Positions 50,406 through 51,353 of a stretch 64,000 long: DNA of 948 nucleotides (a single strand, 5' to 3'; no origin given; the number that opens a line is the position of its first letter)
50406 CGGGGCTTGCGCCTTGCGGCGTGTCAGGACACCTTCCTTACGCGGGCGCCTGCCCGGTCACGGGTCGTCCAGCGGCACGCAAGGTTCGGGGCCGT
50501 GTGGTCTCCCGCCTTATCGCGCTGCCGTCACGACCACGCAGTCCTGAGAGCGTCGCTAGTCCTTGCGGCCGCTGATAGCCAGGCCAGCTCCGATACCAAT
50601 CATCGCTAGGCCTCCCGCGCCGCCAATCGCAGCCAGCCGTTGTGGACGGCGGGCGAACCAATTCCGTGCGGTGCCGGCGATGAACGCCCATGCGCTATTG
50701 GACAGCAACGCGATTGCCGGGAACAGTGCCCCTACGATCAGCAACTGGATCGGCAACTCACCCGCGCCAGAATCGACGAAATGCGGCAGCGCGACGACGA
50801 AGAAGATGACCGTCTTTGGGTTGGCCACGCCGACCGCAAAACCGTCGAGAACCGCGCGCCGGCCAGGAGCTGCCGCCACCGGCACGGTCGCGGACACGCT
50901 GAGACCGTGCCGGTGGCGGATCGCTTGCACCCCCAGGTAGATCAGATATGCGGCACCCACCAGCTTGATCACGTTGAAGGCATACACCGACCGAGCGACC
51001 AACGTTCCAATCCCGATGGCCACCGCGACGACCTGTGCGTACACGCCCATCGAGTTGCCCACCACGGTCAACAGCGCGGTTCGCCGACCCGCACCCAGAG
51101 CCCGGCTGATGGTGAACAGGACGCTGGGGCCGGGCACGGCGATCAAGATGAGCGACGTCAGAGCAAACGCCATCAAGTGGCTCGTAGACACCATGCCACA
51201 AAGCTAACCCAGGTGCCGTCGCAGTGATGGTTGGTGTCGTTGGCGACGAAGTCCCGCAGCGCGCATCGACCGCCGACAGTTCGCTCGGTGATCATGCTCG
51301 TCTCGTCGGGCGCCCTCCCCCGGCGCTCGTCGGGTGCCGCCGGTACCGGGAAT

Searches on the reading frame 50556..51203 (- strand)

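Call 12: search_protein_families(library=pfam, proteins=[window:50556-51203:-], max_evalue=0.01)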
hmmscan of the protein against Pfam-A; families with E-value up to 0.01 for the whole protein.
window:50556-51203:- (215 aa): 1 family
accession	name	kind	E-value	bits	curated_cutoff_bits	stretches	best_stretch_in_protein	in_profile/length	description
PF01810.24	LysE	-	1.9e-26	93.2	25.6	1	18-211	1-192/193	LysE type translocator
